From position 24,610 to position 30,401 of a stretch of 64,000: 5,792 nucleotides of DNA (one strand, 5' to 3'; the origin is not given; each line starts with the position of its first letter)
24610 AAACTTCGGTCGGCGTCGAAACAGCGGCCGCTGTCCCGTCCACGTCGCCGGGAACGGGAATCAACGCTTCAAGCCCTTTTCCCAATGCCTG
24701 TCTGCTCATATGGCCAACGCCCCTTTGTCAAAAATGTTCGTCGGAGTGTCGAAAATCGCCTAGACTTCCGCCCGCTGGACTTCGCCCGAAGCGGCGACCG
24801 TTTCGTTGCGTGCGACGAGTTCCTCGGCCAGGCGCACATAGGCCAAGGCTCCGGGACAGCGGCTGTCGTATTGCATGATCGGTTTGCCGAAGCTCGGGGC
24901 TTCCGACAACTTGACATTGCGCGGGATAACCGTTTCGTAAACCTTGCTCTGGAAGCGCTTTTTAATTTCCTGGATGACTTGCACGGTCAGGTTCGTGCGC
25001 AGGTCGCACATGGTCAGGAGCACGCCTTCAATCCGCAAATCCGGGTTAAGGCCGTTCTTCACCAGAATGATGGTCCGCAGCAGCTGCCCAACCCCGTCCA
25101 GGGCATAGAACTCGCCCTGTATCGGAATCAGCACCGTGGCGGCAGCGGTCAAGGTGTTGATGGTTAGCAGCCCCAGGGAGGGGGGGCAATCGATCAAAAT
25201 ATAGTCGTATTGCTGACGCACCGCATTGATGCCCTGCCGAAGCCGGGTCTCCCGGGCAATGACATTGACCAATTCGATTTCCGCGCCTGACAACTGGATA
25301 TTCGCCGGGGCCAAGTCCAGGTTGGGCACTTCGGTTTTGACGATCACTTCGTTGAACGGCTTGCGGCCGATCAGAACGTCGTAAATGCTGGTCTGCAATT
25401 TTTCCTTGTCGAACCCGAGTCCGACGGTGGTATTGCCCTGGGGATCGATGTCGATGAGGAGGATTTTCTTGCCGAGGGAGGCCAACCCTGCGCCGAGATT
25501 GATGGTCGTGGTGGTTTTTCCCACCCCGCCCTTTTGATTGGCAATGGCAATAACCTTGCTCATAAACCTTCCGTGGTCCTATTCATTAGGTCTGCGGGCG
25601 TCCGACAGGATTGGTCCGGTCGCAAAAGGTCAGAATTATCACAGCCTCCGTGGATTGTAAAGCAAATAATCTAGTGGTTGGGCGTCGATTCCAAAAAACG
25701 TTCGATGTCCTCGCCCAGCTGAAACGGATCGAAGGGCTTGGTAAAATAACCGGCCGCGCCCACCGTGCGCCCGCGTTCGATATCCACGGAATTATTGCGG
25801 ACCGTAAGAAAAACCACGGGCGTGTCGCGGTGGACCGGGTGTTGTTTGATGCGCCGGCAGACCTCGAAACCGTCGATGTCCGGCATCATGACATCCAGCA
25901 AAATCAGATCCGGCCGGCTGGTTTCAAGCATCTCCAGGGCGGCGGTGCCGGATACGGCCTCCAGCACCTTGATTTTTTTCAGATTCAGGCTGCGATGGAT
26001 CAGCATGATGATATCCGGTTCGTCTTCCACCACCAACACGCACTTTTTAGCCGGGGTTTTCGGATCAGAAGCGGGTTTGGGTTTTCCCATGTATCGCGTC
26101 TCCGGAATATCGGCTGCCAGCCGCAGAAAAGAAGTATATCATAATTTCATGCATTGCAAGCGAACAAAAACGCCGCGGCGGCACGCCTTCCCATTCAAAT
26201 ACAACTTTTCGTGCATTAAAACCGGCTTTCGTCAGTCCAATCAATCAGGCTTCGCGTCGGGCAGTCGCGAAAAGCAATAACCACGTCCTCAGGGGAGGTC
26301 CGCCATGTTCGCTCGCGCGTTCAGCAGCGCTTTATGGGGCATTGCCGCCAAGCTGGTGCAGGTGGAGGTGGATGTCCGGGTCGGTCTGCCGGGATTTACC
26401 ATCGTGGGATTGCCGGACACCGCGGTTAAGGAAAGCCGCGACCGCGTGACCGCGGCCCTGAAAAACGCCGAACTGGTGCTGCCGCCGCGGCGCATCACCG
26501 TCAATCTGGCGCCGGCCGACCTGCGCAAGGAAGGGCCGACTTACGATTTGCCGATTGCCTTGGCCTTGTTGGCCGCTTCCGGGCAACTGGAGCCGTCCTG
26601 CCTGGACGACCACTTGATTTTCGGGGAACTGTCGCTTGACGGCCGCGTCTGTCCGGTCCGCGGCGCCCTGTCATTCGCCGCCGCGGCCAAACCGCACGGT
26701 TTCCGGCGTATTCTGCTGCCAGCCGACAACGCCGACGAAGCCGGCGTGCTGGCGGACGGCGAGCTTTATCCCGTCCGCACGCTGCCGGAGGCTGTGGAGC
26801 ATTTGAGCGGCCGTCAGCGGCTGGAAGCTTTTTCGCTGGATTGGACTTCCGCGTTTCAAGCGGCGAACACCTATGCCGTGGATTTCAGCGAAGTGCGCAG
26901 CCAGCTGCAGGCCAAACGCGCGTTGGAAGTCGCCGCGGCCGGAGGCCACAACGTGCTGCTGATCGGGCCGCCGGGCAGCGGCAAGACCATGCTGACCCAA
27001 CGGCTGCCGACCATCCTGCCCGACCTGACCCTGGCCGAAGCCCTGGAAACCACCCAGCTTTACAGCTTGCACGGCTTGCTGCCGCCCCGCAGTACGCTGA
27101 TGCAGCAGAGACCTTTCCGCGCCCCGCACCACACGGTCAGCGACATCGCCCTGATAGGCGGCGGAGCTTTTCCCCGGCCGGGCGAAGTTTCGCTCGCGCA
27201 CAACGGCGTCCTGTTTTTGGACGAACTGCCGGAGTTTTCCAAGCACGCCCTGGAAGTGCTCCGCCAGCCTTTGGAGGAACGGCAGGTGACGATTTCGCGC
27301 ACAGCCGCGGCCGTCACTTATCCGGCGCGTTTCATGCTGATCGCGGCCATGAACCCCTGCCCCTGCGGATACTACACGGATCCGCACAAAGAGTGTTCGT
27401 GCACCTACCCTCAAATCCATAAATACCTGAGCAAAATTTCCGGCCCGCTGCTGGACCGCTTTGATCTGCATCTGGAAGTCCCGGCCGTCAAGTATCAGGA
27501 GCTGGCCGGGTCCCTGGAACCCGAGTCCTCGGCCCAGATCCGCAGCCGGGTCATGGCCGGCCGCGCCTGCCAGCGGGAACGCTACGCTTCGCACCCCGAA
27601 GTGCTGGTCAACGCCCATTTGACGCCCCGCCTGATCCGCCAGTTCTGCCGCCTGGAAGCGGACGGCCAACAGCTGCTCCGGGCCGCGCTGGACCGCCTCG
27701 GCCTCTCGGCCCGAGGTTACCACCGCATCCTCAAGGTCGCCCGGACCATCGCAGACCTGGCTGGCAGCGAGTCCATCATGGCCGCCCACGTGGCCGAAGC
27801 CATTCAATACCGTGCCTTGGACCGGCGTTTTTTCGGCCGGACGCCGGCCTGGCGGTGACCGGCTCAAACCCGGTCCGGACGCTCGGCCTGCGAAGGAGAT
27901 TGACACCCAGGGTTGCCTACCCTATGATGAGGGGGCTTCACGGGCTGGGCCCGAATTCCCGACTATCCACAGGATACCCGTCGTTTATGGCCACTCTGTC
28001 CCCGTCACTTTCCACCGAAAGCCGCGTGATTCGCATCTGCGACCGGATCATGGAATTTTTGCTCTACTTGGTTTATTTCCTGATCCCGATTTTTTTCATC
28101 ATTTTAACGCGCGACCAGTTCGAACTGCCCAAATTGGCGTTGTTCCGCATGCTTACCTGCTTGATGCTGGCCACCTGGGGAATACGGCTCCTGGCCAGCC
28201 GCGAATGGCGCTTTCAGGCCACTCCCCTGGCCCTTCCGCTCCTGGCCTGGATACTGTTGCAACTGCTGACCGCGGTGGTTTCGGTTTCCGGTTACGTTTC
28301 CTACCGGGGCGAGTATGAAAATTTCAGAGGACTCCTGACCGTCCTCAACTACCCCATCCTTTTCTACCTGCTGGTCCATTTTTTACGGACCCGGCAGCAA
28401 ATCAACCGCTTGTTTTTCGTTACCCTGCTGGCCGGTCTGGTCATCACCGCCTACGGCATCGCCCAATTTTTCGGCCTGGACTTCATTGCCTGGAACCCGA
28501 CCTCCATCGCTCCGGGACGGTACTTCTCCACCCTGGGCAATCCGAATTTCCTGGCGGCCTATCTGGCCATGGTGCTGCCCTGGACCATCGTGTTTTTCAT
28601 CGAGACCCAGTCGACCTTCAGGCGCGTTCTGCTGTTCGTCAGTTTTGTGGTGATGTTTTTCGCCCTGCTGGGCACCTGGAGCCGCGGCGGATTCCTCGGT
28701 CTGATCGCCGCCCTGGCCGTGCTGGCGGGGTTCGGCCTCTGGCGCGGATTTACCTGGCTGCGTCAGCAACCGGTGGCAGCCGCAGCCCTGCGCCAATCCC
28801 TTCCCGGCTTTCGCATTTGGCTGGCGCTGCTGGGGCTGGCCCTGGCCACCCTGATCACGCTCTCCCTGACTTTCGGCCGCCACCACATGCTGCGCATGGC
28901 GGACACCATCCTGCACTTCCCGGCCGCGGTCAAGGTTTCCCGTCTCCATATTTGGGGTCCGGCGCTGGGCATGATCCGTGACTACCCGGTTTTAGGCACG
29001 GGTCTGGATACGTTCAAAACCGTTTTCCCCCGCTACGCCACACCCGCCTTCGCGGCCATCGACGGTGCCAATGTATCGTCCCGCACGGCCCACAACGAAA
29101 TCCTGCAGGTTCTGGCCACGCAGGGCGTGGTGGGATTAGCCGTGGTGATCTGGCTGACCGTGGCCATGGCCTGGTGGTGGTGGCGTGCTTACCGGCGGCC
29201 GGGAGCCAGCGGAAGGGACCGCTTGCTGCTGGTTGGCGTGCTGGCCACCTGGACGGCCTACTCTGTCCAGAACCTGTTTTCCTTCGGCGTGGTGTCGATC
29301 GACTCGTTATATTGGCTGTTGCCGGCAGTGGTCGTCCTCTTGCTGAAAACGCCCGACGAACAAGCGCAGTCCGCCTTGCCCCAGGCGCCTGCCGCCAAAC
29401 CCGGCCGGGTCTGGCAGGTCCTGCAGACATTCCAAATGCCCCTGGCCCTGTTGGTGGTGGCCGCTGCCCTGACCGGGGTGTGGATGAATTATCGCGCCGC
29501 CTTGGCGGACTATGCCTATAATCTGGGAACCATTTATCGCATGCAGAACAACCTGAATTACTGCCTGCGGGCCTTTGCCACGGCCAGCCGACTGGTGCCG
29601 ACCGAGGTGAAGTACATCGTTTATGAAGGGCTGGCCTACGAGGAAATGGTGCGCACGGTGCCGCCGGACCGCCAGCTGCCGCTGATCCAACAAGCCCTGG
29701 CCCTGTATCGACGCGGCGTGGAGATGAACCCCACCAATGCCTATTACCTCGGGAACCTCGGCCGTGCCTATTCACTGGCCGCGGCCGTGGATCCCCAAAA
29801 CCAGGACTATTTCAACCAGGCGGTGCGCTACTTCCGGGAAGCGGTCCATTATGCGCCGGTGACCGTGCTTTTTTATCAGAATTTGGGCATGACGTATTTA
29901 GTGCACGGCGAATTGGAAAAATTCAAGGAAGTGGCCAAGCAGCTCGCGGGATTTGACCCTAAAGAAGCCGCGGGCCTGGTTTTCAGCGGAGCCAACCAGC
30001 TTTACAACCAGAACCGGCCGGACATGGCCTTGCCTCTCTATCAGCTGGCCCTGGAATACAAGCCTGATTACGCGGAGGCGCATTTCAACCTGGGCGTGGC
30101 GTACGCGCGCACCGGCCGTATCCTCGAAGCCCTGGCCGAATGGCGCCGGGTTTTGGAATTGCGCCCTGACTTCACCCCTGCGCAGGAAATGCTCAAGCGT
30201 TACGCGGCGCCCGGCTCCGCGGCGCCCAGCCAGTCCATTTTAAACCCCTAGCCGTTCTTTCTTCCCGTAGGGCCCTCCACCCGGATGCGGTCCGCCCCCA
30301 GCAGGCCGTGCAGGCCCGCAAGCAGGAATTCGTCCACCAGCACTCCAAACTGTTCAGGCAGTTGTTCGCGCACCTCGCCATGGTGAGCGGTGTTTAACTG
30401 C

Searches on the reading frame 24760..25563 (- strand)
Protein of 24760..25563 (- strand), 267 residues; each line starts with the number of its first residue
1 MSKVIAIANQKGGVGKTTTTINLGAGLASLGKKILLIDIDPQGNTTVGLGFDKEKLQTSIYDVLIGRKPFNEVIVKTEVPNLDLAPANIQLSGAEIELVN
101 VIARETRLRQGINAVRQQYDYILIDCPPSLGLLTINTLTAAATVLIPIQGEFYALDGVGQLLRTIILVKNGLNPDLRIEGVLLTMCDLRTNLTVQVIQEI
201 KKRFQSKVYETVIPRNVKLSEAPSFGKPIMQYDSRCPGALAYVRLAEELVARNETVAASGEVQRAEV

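Call 26: search_protein_families(library=pfam, proteins=[window:24760-25563:-], max_evalue=0.001)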
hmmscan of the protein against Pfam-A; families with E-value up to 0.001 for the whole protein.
window:24760-25563:- (267 aa): 8 families
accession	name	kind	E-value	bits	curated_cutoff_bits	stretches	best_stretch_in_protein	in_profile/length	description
PF13614.12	AAA_31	-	6.1e-70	235.2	27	1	2-178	1-177/177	AAA domain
PF01656.29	CbiA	-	3.7e-27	95.2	25.4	1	5-229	1-125/125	CobQ/CobB/MinD/ParA nucleotide binding domain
PF09140.17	MipZ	-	3.4e-12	46.7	20.7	2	4-45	2-43/262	ATPase MipZ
PF06564.18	CBP_BcsQ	-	5.6e-12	46.1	21.3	1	3-146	2-143/234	Cellulose biosynthesis protein BcsQ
PF00142.24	Fer4_NifH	-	9.8e-12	45.3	25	1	10-256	7-251/271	4Fe-4S iron sulfur cluster binding proteins, NifH/frxC family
PF10609.15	ParA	-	3.1e-10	40.3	27.1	1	2-136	3-129/246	NUBPL iron-transfer P-loop NTPase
PF02374.21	ArsA_ATPase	-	2.6e-06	27.3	24.3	1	10-46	8-44/305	Anion-transporting ATPase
PF07015.17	VirC1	-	6.6e-05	22.8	24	1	3-113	2-103/231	VirC1 protein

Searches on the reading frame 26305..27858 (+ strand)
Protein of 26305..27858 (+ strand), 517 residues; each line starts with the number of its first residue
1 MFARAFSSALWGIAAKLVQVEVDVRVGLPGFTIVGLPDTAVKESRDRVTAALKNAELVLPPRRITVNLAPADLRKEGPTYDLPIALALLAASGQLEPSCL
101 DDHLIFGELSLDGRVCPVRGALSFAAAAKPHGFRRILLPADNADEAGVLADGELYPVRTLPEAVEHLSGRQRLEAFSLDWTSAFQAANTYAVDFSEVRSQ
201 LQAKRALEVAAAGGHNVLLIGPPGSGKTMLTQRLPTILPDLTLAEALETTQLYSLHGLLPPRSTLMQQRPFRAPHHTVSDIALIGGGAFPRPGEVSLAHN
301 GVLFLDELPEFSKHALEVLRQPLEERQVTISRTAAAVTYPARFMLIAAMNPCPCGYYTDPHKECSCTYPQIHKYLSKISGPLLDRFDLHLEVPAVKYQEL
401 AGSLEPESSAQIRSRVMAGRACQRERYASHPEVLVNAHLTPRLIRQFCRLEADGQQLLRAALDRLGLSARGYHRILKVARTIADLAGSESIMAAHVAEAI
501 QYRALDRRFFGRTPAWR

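Call 64: search_protein_families(library=pfam, proteins=[window:26305-27858:+], max_evalue=0.00001)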
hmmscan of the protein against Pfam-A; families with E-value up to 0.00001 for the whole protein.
window:26305-27858:+ (517 aa): 6 families
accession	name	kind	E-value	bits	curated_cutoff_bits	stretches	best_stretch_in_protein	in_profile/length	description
PF01078.27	Mg_chelatase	-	1.7e-96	322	20.3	1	193-399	1-206/207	Magnesium chelatase, subunit ChlI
PF13541.12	ChlI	-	2e-44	150.8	27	1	20-142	1-121/121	Subunit ChlI of Mg-chelatase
PF13335.12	Mg_chelatase_C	-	2.3e-34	118.3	26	1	407-503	2-94/94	Magnesium chelatase, subunit ChlI C-terminal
PF07728.20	AAA_5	-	1.4e-11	45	22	1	216-353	1-125/139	AAA domain (dynein-related subfamily)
PF00493.29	MCM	-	7e-11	42.1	23.3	1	292-390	114-202/224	MCM P-loop domain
PF00158.32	Sigma54_activat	-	3.7e-06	27.2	20.2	0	290-350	84-142/168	Sigma-54 interaction domain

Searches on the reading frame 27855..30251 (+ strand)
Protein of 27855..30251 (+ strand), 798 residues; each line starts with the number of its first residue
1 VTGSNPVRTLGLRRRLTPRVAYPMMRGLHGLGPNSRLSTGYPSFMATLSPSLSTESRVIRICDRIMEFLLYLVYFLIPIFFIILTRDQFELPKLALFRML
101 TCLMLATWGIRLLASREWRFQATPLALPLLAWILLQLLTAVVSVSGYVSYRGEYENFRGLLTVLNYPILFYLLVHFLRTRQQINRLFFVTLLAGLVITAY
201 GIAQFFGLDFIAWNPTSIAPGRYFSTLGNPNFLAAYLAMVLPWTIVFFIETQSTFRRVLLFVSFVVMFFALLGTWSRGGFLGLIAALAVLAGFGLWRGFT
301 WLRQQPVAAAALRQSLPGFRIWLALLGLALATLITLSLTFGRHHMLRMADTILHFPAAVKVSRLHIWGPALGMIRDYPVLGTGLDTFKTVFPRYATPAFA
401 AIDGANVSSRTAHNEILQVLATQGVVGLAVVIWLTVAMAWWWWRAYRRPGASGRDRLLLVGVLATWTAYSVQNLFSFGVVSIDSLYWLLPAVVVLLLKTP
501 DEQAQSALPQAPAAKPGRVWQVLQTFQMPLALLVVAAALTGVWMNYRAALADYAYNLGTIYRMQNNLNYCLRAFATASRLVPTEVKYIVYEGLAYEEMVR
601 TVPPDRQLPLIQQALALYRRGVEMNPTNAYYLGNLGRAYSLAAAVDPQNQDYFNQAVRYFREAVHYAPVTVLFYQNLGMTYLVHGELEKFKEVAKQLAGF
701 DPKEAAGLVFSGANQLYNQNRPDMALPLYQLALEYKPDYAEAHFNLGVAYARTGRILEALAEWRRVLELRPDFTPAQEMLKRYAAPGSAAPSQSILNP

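Call 64: search_protein_families(library=pfam, proteins=[window:27855-30251:+], max_evalue=0.00001)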
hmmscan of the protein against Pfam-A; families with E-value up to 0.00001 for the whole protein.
window:27855-30251:+ (798 aa): 8 families
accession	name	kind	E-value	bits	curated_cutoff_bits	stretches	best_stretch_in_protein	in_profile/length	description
PF04932.20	Wzy_C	-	4.2e-15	56.3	31.7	1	263-431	2-148/149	O-Antigen ligase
PF07719.23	TPR_2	-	7e-15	54.3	27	1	740-772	1-33/34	Tetratricopeptide repeat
PF13414.12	TPR_11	-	5.3e-13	48.9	26.8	1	714-754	2-42/42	TPR repeat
PF13431.12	TPR_17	-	2.1e-12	46.7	24.4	0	728-760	1-33/34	Tetratricopeptide repeat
PF00515.34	TPR_1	-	3.4e-12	46.1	27.8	0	740-773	1-34/34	Tetratricopeptide repeat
PF13432.12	TPR_16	-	2.1e-10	41.3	32.7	1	713-771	4-62/65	Tetratricopeptide repeat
PF14559.12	TPR_19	-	3.3e-09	37.4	25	1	719-780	4-64/68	Tetratricopeptide repeat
PF13181.12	TPR_8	-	2.6e-07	30.7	25.7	0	740-772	1-33/34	Tetratricopeptide repeat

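Call 89: search_protein_families(library=ncbifam, proteins=[window:27855-30251:+], max_evalue=0.01)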
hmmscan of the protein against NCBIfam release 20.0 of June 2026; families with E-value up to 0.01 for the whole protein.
window:27855-30251:+ (798 aa): 13 families
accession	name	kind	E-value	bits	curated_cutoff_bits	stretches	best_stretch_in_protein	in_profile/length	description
TIGR00947.1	2A73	equivalog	2.1e-25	89.6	366.4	1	97-474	41-398/425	IctB family putative bicarbonate transporter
TIGR03097.1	PEP_O_lig_1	hypoth_equivalog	1.4e-16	60.4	188.1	2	124-290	70-227/408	putative O-glycosylation ligase, exosortase A system-associated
NF040959.1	MamA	equivalog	8.3e-12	45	200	2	716-775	47-106/204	magnetosome protein MamA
TIGR02917.1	PEP_TPR_lipo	equivalog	5.6e-08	31.1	312.2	1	654-782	550-677/899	XrtA/PEP-CTERM system TPR-repeat protein PrsT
NF033762.1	social_mot_Tgl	equivalog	1.6e-07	31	225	1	724-780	49-106/252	social motility TPR repeat lipoprotein Tgl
TIGR02521.1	type_IV_pilW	equivalog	5.5e-06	26.1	154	1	717-772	42-97/234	type IV pilus biogenesis/stability protein PilW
NF033920.0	C39_PA2778_fam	equivalog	0.00011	21.8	150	0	708-769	192-253/255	PA2778 family cysteine peptidase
NF047558.1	TPR_END_plus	domain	0.0007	19.5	32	0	742-773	1-32/56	TPR end-of-group domain-containing protein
NF033758.1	gliding_GltE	equivalog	0.001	18.2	225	1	729-780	75-126/411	adventurous gliding motility TPR repeat lipoprotein GltE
NF047507.1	TPR_BatC_Lepto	exception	0.0018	17.8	175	0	740-778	96-134/214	TPR repeat-containing protein BatC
NF002725.1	PRK02603.1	equivalog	0.002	18.1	143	0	612-676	89-159/173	photosystem I assembly protein Ycf3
NF052415.1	T3SS_chap_SctY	equivalog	0.0028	18.2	70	0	718-769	18-69/106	type III secretion apparatus assembly chaperone SctY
NF047371.1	FlcA_CTERM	equivalog_domain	0.0057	15.2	300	0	696-772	427-505/646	periplasmic flagellar collar protein FlcA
